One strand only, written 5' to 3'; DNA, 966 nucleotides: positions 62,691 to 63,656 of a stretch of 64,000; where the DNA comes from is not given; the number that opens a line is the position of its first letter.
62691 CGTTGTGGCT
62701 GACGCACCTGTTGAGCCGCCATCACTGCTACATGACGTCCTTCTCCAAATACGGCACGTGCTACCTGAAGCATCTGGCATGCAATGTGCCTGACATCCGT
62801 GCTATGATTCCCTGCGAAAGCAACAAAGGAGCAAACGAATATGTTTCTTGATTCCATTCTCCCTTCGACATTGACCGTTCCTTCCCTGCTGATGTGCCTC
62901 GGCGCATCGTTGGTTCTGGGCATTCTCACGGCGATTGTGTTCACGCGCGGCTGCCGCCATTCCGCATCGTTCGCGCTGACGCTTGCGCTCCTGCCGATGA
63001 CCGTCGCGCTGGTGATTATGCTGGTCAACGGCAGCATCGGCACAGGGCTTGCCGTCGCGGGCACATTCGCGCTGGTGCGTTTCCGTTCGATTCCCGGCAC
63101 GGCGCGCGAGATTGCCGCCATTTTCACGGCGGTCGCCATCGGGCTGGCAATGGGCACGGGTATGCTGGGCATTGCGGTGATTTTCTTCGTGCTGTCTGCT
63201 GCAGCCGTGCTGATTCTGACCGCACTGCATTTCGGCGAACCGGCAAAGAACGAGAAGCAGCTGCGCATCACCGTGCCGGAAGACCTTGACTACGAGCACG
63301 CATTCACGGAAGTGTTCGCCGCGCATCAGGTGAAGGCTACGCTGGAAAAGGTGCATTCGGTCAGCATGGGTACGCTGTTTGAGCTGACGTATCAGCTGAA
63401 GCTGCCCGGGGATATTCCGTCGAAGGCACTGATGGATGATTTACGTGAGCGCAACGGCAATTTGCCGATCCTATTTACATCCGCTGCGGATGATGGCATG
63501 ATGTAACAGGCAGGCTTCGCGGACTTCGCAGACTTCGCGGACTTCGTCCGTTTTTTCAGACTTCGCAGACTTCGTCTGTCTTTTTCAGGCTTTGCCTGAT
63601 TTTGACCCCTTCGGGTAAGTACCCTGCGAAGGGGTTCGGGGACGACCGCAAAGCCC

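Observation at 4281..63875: One GC-hairpin core recurs about two dozen times, only in intergenic DNA, and is combined with other modules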

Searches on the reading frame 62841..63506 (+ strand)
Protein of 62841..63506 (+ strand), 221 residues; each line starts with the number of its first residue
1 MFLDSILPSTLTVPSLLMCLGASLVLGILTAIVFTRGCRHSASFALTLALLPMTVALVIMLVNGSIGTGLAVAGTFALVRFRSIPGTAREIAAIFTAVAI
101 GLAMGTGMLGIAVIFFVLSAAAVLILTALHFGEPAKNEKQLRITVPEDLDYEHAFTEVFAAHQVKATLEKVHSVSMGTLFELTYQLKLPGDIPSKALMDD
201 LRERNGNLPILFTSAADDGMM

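Call 15: search_protein_families(library=pfam, proteins=[window:62841-63506:+])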
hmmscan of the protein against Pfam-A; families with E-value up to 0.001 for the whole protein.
window:62841-63506:+ (221 aa): 1 family
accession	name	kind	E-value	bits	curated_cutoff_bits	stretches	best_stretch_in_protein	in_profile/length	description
PF16316.10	DUF4956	-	1.2e-15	58.1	30.6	1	25-176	4-161/169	Domain of unknown function (DUF4956)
